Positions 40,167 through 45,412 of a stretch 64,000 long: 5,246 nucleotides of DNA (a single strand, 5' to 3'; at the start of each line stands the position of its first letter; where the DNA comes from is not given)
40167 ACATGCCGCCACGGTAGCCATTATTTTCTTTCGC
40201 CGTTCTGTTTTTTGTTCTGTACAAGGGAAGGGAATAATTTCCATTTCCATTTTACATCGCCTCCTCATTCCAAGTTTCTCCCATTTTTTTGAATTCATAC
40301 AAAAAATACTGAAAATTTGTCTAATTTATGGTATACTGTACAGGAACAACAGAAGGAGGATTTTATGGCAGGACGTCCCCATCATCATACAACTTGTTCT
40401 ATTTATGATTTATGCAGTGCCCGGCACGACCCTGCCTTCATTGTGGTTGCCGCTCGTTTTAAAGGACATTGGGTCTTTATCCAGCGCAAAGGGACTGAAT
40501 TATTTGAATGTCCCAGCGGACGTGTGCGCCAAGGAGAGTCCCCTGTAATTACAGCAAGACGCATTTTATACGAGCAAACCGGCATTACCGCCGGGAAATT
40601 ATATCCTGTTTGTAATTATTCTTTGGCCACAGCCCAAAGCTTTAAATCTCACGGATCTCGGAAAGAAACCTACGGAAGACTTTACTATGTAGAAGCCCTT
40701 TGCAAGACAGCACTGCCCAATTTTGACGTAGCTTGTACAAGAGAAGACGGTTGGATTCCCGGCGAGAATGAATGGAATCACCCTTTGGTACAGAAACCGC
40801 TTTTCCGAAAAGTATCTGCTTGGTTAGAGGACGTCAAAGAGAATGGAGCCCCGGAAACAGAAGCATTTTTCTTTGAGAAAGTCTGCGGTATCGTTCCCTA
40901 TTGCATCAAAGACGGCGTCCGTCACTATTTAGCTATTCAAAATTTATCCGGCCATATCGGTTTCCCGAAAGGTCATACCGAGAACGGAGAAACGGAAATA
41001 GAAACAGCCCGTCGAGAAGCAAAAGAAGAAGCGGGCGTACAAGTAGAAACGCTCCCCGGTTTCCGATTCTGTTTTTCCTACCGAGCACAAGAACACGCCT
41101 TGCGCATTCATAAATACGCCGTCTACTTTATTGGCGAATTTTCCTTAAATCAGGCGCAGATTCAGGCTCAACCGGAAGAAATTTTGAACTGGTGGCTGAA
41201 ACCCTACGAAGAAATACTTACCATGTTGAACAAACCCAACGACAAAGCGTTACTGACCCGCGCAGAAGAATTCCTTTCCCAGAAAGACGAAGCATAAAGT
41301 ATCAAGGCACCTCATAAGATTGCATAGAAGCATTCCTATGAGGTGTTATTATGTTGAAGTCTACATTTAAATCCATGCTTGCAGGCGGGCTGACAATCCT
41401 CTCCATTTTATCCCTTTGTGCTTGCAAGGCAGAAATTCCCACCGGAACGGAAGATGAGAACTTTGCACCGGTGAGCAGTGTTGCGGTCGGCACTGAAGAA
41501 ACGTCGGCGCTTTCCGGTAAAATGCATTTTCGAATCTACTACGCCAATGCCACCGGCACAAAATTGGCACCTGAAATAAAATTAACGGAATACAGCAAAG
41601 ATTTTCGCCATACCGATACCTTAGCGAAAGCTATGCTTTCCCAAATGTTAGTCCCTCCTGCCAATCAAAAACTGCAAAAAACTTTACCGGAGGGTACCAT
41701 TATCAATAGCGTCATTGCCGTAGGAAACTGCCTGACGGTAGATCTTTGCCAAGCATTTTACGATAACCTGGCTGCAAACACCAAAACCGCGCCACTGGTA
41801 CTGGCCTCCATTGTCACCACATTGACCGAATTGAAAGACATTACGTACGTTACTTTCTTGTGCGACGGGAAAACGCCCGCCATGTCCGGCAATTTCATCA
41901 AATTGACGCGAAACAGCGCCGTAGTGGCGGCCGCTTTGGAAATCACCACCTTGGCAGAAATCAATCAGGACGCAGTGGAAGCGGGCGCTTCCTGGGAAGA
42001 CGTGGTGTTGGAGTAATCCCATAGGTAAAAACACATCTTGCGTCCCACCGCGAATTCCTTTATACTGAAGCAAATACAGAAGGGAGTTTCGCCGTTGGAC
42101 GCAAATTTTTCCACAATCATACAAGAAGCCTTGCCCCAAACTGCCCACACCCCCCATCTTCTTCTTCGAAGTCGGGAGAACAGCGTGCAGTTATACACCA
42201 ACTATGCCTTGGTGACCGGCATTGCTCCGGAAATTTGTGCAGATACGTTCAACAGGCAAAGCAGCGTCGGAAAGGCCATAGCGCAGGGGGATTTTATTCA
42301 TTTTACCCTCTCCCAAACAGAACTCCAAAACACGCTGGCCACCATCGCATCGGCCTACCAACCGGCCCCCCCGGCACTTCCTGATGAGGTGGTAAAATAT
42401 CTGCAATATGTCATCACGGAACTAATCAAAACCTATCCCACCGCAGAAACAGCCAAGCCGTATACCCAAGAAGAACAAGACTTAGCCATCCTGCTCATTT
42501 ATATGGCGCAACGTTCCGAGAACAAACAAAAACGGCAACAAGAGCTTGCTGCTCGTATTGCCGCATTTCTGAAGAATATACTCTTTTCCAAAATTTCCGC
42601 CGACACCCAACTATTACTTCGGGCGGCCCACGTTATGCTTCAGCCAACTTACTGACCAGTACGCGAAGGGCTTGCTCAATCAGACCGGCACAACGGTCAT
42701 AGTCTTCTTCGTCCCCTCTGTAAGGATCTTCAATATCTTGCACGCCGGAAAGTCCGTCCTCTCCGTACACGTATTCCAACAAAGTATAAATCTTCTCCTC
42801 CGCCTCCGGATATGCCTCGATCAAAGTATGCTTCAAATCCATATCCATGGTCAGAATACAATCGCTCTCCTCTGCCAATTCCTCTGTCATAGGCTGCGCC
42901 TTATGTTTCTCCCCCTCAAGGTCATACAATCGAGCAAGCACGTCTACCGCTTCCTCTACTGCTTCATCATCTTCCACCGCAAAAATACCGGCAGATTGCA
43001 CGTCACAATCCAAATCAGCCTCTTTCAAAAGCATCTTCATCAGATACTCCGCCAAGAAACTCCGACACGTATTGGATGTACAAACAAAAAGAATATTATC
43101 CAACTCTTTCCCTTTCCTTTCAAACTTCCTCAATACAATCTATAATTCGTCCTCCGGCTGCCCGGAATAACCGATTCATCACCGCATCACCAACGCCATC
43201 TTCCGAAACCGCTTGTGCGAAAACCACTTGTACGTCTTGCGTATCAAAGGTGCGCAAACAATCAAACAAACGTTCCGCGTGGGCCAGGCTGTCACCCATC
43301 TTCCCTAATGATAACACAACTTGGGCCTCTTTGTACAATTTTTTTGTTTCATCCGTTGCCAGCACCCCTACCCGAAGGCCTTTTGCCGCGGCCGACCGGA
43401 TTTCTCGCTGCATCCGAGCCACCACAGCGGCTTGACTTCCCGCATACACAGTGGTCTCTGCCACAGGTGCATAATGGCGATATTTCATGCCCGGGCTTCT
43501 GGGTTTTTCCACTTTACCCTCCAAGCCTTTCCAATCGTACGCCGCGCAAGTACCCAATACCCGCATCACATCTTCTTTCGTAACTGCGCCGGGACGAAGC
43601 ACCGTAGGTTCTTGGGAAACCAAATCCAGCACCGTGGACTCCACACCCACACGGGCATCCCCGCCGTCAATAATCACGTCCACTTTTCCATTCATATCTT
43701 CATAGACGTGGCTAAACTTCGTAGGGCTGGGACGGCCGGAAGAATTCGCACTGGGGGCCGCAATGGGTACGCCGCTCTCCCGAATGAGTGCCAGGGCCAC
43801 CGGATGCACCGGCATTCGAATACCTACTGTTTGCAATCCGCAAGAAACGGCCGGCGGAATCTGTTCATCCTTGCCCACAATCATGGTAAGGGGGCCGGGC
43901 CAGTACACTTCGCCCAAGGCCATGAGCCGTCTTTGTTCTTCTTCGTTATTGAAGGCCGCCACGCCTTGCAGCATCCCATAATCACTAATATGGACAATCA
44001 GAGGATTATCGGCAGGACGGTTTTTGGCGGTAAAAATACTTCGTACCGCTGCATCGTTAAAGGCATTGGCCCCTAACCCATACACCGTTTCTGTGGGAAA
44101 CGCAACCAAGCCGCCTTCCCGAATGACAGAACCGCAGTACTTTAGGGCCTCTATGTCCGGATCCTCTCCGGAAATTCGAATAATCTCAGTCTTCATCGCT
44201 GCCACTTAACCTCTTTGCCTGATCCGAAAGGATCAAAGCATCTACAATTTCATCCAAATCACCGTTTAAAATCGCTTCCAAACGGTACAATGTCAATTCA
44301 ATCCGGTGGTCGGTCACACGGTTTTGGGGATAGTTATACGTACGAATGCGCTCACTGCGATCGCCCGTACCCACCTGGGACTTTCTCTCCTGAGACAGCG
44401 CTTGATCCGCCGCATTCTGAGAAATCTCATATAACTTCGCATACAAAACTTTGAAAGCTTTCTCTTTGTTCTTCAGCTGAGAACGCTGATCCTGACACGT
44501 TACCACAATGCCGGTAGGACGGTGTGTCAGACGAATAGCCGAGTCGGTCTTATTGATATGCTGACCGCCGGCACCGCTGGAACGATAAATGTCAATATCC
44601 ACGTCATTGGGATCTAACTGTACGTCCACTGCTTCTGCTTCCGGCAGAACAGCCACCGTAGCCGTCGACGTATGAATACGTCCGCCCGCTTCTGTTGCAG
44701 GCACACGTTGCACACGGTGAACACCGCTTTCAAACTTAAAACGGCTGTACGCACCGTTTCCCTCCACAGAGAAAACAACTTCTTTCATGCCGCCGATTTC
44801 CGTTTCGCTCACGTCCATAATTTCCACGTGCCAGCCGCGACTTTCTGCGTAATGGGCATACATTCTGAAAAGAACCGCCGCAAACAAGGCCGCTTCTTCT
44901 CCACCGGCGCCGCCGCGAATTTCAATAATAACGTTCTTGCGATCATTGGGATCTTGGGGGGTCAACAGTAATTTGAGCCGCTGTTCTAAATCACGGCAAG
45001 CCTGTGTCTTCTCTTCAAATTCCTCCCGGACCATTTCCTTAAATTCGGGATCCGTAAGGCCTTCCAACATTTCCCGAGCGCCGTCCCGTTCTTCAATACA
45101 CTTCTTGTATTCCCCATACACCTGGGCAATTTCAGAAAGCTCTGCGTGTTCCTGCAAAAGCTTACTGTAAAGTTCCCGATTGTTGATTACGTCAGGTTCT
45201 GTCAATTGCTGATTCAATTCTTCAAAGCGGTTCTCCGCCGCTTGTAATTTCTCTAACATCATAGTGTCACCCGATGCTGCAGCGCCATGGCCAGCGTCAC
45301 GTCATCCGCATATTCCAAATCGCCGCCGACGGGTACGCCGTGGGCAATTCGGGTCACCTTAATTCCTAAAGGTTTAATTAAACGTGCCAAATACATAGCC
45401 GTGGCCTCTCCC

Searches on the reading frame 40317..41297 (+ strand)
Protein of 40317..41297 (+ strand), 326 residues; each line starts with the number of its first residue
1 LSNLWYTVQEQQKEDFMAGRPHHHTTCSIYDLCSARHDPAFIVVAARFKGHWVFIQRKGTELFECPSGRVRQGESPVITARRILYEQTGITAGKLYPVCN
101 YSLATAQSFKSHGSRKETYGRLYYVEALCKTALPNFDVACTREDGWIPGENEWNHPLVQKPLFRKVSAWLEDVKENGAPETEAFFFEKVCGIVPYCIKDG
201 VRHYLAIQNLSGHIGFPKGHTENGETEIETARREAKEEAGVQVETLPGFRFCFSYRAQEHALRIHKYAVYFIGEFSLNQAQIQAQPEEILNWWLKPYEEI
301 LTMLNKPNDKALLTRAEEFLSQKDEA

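Call 64: search_protein_families(library=pfam, proteins=[window:40317-41297:+], max_evalue=0.00001)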
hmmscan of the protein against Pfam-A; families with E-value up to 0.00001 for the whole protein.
window:40317-41297:+ (326 aa): 1 family
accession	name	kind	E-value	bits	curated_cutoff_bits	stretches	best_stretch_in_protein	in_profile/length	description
PF00293.34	NUDIX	-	1.9e-22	80.2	21.1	2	212-309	29-128/134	NUDIX domain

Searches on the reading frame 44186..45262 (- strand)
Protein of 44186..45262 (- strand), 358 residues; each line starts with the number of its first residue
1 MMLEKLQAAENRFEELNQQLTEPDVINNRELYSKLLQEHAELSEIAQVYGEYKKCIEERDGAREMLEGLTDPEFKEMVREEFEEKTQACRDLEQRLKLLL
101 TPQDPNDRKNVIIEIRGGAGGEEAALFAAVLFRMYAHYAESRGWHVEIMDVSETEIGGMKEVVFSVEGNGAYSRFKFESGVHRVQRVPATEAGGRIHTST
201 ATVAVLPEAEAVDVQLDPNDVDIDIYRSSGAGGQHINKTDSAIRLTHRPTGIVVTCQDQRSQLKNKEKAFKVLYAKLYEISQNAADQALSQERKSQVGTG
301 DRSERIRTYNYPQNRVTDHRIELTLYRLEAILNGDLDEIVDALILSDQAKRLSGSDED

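Call 28: find_encoding_contigs(protein=window:44186-45262:-, flank=10000, max_places=1)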
Protein window:44186-45262:- (358 aa): 4 contigs read that carry it; 1 place shown.
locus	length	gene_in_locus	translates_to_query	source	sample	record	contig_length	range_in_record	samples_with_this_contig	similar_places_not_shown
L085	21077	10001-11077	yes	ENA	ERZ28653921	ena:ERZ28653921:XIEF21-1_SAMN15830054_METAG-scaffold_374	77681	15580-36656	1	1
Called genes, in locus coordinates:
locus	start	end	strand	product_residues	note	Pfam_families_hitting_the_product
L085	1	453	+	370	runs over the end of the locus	PF05222:AlaDh_PNT_N, PF01262:AlaDh_PNT_C, PF02826:2-Hacid_dh_C (weak)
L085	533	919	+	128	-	PF04892:VanZ-LLP1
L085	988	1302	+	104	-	-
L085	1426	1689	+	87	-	PF00312:Ribosomal_S15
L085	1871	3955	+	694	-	PF01138:RNase_PH, PF03725:RNase_PH_C, PF03726:PNPase, PF01138:RNase_PH, PF00013:KH_1, PF00575:S1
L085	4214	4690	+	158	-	PF13240:Zn_Ribbon_1 (weak)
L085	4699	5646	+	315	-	PF04166:PdxA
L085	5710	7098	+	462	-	PF20769:YPEB_N, PF14620:YPEB_PepSY1-2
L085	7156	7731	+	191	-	PF07670:Gate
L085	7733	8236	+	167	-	PF07670:Gate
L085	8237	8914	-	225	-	-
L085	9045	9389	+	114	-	PF02575:YbaB_DNA_bd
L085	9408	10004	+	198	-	PF21176:RecR_HhH, PF02132:RecR_ZnF (weak), PF13662:Toprim_4, PF01751:Toprim, PF21175:RecR_C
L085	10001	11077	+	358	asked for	PF03462:PCRF, PF00472:RF-1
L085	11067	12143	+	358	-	PF01300:Sua5_yciO_yrdC, PF03481:Sua5_C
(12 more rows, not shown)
